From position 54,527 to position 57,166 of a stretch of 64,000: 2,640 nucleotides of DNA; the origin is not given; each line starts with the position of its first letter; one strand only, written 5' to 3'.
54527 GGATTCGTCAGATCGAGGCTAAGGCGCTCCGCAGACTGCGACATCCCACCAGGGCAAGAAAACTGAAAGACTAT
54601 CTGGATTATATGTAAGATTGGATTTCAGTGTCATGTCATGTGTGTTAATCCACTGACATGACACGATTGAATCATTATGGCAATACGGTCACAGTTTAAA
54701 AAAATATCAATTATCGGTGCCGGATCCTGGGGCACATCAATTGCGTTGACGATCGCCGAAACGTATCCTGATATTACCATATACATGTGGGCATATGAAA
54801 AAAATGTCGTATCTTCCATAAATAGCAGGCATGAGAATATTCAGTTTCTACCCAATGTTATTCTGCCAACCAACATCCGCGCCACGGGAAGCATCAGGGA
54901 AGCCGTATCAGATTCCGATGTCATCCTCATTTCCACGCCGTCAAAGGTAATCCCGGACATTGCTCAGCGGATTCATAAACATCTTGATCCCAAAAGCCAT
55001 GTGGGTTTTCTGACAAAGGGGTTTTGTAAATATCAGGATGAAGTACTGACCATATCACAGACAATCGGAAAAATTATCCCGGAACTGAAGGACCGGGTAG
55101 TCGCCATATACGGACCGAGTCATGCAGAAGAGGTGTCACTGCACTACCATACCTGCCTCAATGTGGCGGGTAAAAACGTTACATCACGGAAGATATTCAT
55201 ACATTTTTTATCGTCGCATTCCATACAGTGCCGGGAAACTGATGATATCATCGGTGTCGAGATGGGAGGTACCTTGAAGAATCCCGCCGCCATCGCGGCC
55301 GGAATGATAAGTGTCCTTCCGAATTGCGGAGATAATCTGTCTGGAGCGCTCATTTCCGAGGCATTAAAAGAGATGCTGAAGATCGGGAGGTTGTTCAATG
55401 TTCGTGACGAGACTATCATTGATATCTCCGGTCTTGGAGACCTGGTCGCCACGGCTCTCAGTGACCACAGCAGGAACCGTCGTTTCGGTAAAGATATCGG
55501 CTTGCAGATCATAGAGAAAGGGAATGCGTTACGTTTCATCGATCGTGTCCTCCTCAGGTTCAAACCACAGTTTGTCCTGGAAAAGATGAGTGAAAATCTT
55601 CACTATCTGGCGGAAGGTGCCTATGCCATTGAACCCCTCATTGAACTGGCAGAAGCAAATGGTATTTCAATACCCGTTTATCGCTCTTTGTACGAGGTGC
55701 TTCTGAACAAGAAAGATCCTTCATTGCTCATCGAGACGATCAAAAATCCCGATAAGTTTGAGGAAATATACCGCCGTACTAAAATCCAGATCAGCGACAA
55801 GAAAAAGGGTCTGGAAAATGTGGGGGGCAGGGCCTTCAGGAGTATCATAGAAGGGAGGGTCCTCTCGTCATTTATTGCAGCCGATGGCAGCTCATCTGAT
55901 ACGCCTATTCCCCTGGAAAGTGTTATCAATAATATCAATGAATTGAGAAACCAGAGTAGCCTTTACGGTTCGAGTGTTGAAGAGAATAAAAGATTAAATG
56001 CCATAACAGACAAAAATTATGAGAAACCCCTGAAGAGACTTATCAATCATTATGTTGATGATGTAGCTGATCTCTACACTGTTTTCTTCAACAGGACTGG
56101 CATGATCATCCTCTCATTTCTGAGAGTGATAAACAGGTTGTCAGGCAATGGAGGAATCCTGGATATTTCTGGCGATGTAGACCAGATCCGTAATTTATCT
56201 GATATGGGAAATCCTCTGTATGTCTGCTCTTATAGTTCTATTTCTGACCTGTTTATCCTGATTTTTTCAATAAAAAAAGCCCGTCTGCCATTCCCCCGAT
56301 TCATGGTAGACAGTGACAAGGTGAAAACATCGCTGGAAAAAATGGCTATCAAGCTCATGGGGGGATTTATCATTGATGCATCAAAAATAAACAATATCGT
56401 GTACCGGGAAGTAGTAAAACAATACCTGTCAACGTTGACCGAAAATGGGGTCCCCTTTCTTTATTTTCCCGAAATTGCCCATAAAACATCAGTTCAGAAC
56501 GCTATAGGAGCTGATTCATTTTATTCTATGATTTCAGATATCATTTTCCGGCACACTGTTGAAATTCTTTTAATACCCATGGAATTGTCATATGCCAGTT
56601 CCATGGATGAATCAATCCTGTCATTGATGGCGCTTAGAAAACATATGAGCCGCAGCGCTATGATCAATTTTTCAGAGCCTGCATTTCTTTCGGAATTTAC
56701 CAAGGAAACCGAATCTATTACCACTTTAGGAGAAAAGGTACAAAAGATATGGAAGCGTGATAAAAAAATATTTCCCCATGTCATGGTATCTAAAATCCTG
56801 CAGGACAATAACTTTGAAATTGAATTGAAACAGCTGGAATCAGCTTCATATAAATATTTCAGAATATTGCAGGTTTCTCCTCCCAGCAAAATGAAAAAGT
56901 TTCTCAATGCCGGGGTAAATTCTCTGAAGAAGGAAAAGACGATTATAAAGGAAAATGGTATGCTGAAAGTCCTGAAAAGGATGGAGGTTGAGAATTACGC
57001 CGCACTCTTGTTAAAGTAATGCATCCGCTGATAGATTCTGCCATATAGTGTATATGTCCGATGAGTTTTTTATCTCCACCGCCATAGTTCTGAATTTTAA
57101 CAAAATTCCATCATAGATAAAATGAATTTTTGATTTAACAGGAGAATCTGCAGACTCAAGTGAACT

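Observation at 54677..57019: GpsA fused to a PlsB-like acyltransferase domain whose catalytic HX4D has become YX4D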

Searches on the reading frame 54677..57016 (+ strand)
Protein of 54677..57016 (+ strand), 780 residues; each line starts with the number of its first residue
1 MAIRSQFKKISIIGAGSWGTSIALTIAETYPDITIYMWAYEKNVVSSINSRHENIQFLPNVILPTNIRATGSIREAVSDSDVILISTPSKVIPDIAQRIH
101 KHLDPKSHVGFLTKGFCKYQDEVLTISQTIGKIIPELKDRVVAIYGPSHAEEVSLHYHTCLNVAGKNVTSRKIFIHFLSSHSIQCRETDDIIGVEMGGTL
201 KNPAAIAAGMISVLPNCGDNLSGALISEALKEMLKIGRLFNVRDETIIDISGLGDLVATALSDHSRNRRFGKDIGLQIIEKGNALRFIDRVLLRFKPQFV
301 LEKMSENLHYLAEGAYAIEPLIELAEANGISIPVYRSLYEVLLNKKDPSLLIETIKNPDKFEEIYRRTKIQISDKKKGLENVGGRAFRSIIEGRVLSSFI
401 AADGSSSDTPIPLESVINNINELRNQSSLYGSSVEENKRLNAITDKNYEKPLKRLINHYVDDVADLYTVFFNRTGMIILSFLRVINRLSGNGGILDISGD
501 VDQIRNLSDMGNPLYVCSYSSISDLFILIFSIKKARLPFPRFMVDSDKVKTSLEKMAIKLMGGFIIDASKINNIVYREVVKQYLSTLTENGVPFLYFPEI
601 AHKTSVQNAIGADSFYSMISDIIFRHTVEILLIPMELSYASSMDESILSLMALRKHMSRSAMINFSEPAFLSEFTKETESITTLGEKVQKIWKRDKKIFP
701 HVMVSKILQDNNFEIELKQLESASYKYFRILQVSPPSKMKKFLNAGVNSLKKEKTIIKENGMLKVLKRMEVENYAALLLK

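Call 3: search_protein_families(library=pfam, proteins=[window:54677-57016:+], max_evalue=1)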
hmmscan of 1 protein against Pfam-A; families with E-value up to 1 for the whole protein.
window:54677-57016:+ (780 aa): 11 families
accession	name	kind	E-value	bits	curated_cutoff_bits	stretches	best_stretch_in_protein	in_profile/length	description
PF01210.29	NAD_Gly3P_dh_N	-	4.4e-38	131.2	23.1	1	9-167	1-154/158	NAD-dependent glycerol-3-phosphate dehydrogenase N-terminus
PF07479.19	NAD_Gly3P_dh_C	-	1.1e-33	116.8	25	1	190-352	1-141/142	NAD-dependent glycerol-3-phosphate dehydrogenase C-terminus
PF20618.3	GPD_NAD_C_bact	-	3.6e-10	40.7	27.6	1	251-277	1-27/66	Bacterial GPD, NAD-dependent C-terminal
PF03807.23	F420_oxidored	-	1.6e-06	29.1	21.6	1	9-103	1-83/94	NADP oxidoreductase coenzyme F420-dependent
PF02558.23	ApbA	-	4.8e-05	23.4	22.2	1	10-116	1-103/150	Ketopantoate reductase PanE/ApbA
PF07991.19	KARI_N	-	0.0029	17.7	20.6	1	8-111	5-93/165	Acetohydroxy acid isomeroreductase, NADPH-binding domain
PF01553.26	Acyltransferase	-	0.003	17.8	23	1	502-599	5-99/132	Acyltransferase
PF06236.17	MelC1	-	0.049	14.1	27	1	353-405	28-82/115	Tyrosinase co-factor MelC1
PF02423.21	OCD_Mu_crystall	-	0.069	12.5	24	1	9-91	131-205/314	Ornithine cyclodeaminase/mu-crystallin family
PF03295.19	Pox_TAA1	-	0.13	12.6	27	1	414-437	27-50/63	Poxvirus trans-activator protein A1 C-terminal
PF03721.20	UDPG_MGDP_dh_N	-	0.19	11.7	27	1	8-89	1-88/187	UDP-glucose/GDP-mannose dehydrogenase family, NAD binding domain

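Call 4: search_protein_families(library=ncbifam, proteins=[window:54677-57016:+], max_evalue=1)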
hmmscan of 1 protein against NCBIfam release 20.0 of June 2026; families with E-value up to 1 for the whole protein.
window:54677-57016:+ (780 aa): 26 families (the best 25 are shown)
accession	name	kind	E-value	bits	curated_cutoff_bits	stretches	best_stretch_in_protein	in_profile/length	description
NF000942.0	PRK00094.1-4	subfamily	1.4e-71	241.4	257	1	8-356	3-325/334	NAD(P)H-dependent glycerol-3-phosphate dehydrogenase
NF000941.0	PRK00094.1-3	equivalog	2.8e-67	227.4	423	2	8-275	2-265/336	NAD(P)H-dependent glycerol-3-phosphate dehydrogenase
NF000945.0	PRK00094.2-3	equivalog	5.6e-62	210.5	491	1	9-357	2-349/352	NAD(P)H-dependent glycerol-3-phosphate dehydrogenase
NF000940.0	PRK00094.1-2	subfamily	2.4e-60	204.8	202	1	8-356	1-321/330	NAD(P)H-dependent glycerol-3-phosphate dehydrogenase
NF011211.0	PRK14618.1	equivalog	1.2e-53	182.4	489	1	8-274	5-261/328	NAD(P)H-dependent glycerol-3-phosphate dehydrogenase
NF009098.0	PRK12439.1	equivalog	3.6e-49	168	436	1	4-345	4-317/341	NAD(P)H-dependent glycerol-3-phosphate dehydrogenase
NF000939.0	PRK00094.1-1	equivalog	1.7e-47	162.1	473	1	8-355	6-327/339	NAD(P)H-dependent glycerol-3-phosphate dehydrogenase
TIGR03376.1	glycerol3P_DH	equivalog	1.4e-46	159.3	285.5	1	9-353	1-340/342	glycerol-3-phosphate dehydrogenase (NAD(+))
NF000946.0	PRK00094.2-4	equivalog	2.7e-46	158.1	455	1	7-355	4-324/342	NAD(P)H-dependent glycerol-3-phosphate dehydrogenase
NF011213.0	PRK14620.1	equivalog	4.2e-42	144.5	478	1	9-344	2-313/326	NAD(P)H-dependent glycerol-3-phosphate dehydrogenase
NF000947.0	PRK00094.2-5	equivalog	6.6e-42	144.1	251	1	6-277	3-270/323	NAD(P)H-dependent glycerol-3-phosphate dehydrogenase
NF000944.0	PRK00094.2-2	equivalog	5.6e-39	134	603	2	9-276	22-281/371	NAD(P)H-dependent glycerol-3-phosphate dehydrogenase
NF011212.0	PRK14619.1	equivalog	5.9e-38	130.8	377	2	71-353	40-297/309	NAD(P)H-dependent glycerol-3-phosphate dehydrogenase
NF000943.0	PRK00094.2-1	equivalog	3.1e-30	105.8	400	1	9-347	2-285/296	NAD(P)H-dependent glycerol-3-phosphate dehydrogenase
NF005694.0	PRK07502.1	equivalog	3.3e-06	26.6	409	1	5-109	4-96/310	prephenate/arogenate dehydrogenase family protein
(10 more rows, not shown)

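Call 26: list_cluster_members(proteins=[window:54677-57016:+, P0019, P0022, P0026, P0027, P0032, P0004, P0005, P0006, P0008])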
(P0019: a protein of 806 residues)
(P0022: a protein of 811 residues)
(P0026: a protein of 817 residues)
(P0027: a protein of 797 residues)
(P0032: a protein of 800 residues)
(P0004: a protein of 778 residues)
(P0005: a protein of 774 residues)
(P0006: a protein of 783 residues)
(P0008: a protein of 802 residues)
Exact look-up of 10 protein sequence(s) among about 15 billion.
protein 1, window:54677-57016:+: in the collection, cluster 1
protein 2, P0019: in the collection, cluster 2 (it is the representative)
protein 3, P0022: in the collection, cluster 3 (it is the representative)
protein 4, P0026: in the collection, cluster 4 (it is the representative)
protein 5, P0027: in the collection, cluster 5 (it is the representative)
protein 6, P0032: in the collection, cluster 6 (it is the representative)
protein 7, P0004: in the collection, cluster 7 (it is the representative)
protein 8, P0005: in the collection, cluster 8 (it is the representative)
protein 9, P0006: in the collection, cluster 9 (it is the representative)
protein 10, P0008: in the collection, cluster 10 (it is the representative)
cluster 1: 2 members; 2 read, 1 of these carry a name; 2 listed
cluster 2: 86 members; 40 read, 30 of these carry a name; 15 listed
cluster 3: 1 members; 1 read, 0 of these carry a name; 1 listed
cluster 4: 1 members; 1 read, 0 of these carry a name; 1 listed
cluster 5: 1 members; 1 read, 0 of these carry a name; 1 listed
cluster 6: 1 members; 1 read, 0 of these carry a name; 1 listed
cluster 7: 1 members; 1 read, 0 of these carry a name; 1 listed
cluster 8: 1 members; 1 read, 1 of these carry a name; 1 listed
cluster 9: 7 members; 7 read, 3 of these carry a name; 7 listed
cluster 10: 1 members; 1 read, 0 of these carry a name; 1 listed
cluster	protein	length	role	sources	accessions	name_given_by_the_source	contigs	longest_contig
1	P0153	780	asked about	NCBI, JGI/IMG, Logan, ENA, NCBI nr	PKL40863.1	MAG: hypothetical protein CVV44_04450 [Spirochaetae bacterium HGW-Spirochaetae-1] | glycerol-3-phosphate dehydrogenase (NAD(P)+)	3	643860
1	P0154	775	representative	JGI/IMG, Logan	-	-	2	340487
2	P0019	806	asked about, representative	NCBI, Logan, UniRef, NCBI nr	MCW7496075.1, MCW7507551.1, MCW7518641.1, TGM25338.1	glycerol-3-phosphate dehydrogenase [Leptospira levettii] | 1-acyl-sn-glycerol-3-phosphate acyltransferase n=1 Tax=Leptospira levettii TaxID=2023178 ... | 1-acyl-sn-glycerol-3-phosphate acyltransferase [Leptospira levettii]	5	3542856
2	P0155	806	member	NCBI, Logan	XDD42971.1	1-acyl-sn-glycerol-3-phosphate acyltransferase [Leptospira sp. WS60.C2]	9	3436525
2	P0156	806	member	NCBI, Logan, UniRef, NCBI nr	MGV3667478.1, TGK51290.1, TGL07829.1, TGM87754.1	MAG: 1-acyl-sn-glycerol-3-phosphate acyltransferase [Leptospira bouyouniensis] | Glycerol-3-phosphate dehydrogenase n=1 Tax=Leptospira bouyouniensis TaxID=2484911 ... | 1-acyl-sn-glycerol-3-phosphate acyltransferase [Leptospira bouyouniensis]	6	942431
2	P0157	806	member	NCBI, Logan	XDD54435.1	1-acyl-sn-glycerol-3-phosphate acyltransferase [Leptospira sp. WS4.C2]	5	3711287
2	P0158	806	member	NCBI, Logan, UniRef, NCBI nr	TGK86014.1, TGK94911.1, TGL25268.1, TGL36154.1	glycerol-3-phosphate dehydrogenase [Leptospira bourretii] | Glycerol-3-phosphate dehydrogenase n=1 Tax=Leptospira bourretii TaxID=2484962 ... | 1-acyl-sn-glycerol-3-phosphate acyltransferase [Leptospira bourretii]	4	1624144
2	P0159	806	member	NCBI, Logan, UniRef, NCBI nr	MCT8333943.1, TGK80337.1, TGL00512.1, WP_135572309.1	1-acyl-sn-glycerol-3-phosphate acyltransferase [Leptospira sp. 85282-16] | Glycerol-3-phosphate dehydrogenase n=1 Tax=Leptospira montravelensis TaxID=2484961 ... | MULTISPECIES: 1-acyl-sn-glycerol-3-phosphate acyltransferase [Leptospira]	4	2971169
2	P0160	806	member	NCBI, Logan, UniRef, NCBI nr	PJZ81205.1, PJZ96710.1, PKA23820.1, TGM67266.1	1-acyl-sn-glycerol-3-phosphate acyltransferase [Leptospira meyeri] | 1-acyl-sn-glycerol-3-phosphate acyltransferase n=1 Tax=Leptospira meyeri TaxID=29508 ...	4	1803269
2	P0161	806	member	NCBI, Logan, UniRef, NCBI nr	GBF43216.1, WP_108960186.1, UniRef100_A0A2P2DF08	bifunctional glycerol-3-phosphate dehydrogenase/glycerol-3-phosphate acyltransferase ... | Bifunctional glycerol-3-phosphate dehydrogenase/glycerol-3-phosphate acyltransferase n=1 ... | 1-acyl-sn-glycerol-3-phosphate acyltransferase [Leptospira ellinghausenii]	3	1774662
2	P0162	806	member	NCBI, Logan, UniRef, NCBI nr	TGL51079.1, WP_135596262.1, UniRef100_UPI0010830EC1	glycerol-3-phosphate dehydrogenase [Leptospira meyeri] | 1-acyl-sn-glycerol-3-phosphate acyltransferase n=1 Tax=Leptospira meyeri TaxID=29508 ... | 1-acyl-sn-glycerol-3-phosphate acyltransferase [Leptospira meyeri]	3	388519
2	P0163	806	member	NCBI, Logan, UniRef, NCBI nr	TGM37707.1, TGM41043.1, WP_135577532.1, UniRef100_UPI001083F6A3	1-acyl-sn-glycerol-3-phosphate acyltransferase [Leptospira biflexa] | 1-acyl-sn-glycerol-3-phosphate acyltransferase n=1 Tax=Leptospira biflexa TaxID=172 ...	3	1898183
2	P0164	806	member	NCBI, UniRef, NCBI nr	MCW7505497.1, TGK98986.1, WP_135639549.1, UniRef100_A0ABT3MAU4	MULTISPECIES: 1-acyl-sn-glycerol-3-phosphate acyltransferase [Leptospira] | 1-acyl-sn-glycerol-3-phosphate acyltransferase n=1 Tax=Leptospira paudalimensis ...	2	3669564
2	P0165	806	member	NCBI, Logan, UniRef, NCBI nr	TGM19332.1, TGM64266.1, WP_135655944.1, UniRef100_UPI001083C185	1-acyl-sn-glycerol-3-phosphate acyltransferase [Leptospira meyeri] | 1-acyl-sn-glycerol-3-phosphate acyltransferase n=1 Tax=Leptospira meyeri TaxID=29508 ...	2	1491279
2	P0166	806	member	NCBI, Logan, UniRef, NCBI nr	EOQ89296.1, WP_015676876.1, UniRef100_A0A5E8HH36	glycerol-3-phosphate dehydrogenase (NAD(+)) [Leptospira yanagawae serovar Saopaulo str. ... | Glycerol-3-phosphate dehydrogenase (NAD(+)) n=1 Tax=Leptospira yanagawae serovar Saopaulo ... | 1-acyl-sn-glycerol-3-phosphate acyltransferase [Leptospira yanagawae]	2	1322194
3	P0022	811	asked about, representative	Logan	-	-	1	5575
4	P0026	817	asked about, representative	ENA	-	-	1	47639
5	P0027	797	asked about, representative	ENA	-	-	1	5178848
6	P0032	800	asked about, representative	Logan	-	-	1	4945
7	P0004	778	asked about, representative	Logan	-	-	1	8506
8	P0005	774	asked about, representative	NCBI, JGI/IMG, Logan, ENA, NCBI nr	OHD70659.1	MAG: hypothetical protein A2W19_01270 [Spirochaetes bacterium RBG_16_49_21]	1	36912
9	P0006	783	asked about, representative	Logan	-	-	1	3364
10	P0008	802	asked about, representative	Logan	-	-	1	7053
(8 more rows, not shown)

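Call 30: find_homologous_proteins(query=A3, max_evalue=1e-60)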
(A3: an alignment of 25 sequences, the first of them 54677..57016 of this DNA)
Query A3 (25 sequences) (780 aa, profile of the alignment): 199 proteins with E <= 1e-60 among 8000 candidates; the best 120 are listed.
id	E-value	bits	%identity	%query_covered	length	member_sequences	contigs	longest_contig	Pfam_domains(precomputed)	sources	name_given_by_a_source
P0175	0.0e+0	1093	50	99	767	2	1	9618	PF20618.4,PF07479.20,PF01210.30,PF03807.24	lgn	-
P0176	0.0e+0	1092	49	99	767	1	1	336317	PF20618.4,PF07479.20,PF01210.30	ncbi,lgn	-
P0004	0.0e+0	1084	49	99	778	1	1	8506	PF20618.4,PF07479.20,PF01210.30,PF01553.27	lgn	-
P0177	0.0e+0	1073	48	99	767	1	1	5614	PF20618.4,PF07479.20,PF01210.30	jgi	jgi:glycerol-3-phosphate dehydrogenase (NAD(P)+)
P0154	0.0e+0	1072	94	100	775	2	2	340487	PF20618.4,PF07479.20,PF01210.30,PF03807.24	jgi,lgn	-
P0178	0.0e+0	1060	47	99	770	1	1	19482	PF20618.4,PF07479.20,PF01210.30,PF03807.24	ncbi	-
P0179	0.0e+0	1059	48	99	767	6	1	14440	PF20618.4,PF07479.20,PF01210.30,PF03807.24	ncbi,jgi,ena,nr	ncbi:MAG TPA: NAD(P)-binding domain-containing protein [Spirochaetota bacterium]|nr:NAD(P)-binding d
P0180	0.0e+0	1058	49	100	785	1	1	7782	PF20618.4,PF07479.20,PF01210.30,PF01553.27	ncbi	ncbi:NAD(P)H-dependent glycerol-3-phosphate dehydrogenase [Spirochaetota bacterium]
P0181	0.0e+0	1057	46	98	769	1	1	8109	PF20618.4,PF07479.20,PF01210.30,PF03807.24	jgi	jgi:glycerol-3-phosphate dehydrogenase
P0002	0.0e+0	1056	48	89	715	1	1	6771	PF20618.4,PF07479.20,PF01210.30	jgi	jgi:glycerol-3-phosphate dehydrogenase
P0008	0.0e+0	1049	41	99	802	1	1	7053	PF20618.4,PF07479.20,PF01210.30,PF01553.27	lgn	-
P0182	0.0e+0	1048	49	99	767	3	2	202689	PF20618.4,PF07479.20,PF01210.30,PF03807.24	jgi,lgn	-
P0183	0.0e+0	1047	48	89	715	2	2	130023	PF20618.4,PF07479.20,PF01210.30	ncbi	-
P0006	0.0e+0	1045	47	99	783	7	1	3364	PF20618.4,PF07479.20,PF01210.30,PF03807.24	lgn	-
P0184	0.0e+0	1044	48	100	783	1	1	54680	PF20618.4,PF07479.20,PF01210.30,PF01553.27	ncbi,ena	-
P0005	0.0e+0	1043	44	99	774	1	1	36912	PF20618.4,PF07479.20,PF01210.30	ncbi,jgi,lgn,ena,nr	ncbi:MAG: hypothetical protein A2W19_01270 [Spirochaetes bacterium RBG_16_49_21]|nr:MAG: hypothetica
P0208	1.6e-298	1010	42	99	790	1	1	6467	PF20618.4,PF07479.20,PF01210.30,PF01553.27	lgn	-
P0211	4.8e-297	1006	45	100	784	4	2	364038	PF20618.4,PF07479.20,PF01210.30,PF01553.27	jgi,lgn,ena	-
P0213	9.2e-296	1001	44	99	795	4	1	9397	PF20618.4,PF07479.20,PF01210.30,PF01553.27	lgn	-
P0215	1.6e-295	1000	45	100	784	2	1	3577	PF20618.4,PF07479.20,PF01210.30,PF01553.27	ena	-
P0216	2.8e-295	1000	44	100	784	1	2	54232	PF20618.4,PF07479.20,PF01210.30,PF01553.27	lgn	-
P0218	9.6e-295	998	44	99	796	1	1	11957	PF20618.4,PF07479.20,PF01210.30,PF01553.27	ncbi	-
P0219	3.2e-294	996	44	99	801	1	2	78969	PF20618.4,PF07479.20,PF01210.30,PF01553.27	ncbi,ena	-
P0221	4.5e-294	996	45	100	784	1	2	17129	PF20618.4,PF07479.20,PF01210.30,PF01553.27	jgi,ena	-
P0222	4.7e-294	996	43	99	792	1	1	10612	PF20618.4,PF07479.20,PF01210.30,PF01553.27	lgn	-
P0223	5.7e-294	995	42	99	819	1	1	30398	PF20618.4,PF07479.20,PF01210.30,PF01553.27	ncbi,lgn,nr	ncbi:MAG: NAD(P)H-dependent glycerol-3-phosphate dehydrogenase [Spirochaetes bacterium]|nr:NAD(P)H-d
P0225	7.2e-294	995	43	98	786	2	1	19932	PF20618.4,PF07479.20,PF01210.30,PF01553.27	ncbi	-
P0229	2.5e-293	993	44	100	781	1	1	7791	PF20618.4,PF07479.20,PF01210.30,PF01553.27,PF03807.24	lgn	-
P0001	3.5e-293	993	49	89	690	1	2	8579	PF20618.4,PF07479.20,PF01210.30,PF01553.27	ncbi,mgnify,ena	mgnify:CR=1 FL=1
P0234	8.9e-293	991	41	99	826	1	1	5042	PF20618.4,PF07479.20,PF01210.30,PF01553.27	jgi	jgi:glycerol-3-phosphate dehydrogenase (NAD(P)+)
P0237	2.8e-292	990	44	100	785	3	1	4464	PF20618.4,PF07479.20,PF01210.30,PF01553.27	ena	-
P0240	1.2e-291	988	45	100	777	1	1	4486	PF20618.4,PF07479.20,PF01210.30,PF01553.27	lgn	-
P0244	3.7e-291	986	47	97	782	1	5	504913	PF20618.4,PF07479.20,PF01210.30,PF01553.27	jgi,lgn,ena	-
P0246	6.0e-291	985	46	96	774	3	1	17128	PF20618.4,PF07479.20,PF01210.30,PF01553.27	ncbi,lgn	-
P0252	3.2e-290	983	47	93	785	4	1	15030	PF20618.4,PF07479.20,PF01210.30,PF01553.27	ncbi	-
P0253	3.7e-290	983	41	99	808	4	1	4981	PF20618.4,PF07479.20,PF01210.30,PF01553.27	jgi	-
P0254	4.4e-290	983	42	99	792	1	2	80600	PF20618.4,PF07479.20,PF01210.30,PF01553.27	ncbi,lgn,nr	ncbi:MAG: NAD(P)H-dependent glycerol-3-phosphate dehydrogenase [Spirochaetota bacterium]|nr:NAD(P)H-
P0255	4.7e-290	982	42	99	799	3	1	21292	PF20618.4,PF07479.20,PF01210.30,PF01553.27,PF03807.24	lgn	-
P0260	3.7e-288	976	43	99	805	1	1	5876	PF20618.4,PF07479.20,PF01210.30,PF01553.27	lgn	-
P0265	2.5e-287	973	43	99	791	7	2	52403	PF20618.4,PF07479.20,PF01210.30,PF01553.27,PF03807.24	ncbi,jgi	-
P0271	1.2e-285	968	47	98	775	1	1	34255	PF20618.4,PF07479.20,PF01210.30,PF01553.27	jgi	-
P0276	6.1e-283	959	41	98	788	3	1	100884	PF20618.4,PF07479.20,PF01210.30,PF01553.27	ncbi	-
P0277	1.1e-282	958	44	98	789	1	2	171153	PF20618.4,PF07479.20,PF01210.30,PF01553.27,PF03807.24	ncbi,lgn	-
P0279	3.3e-282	956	40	98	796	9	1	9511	PF20618.4,PF07479.20,PF01210.30,PF01553.27,PF03807.24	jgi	jgi:glycerol-3-phosphate dehydrogenase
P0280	5.0e-282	956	41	98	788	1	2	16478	PF20618.4,PF07479.20,PF01210.30,PF01553.27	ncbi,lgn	-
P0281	1.6e-281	954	40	98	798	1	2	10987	PF20618.4,PF07479.20,PF01210.30,PF01553.27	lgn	-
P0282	2.1e-280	950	42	99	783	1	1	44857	PF20618.4,PF07479.20,PF01210.30,PF01553.27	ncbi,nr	ncbi:MAG: NAD(P)H-dependent glycerol-3-phosphate dehydrogenase [Spirochaetes bacterium]|nr:NAD(P)H-d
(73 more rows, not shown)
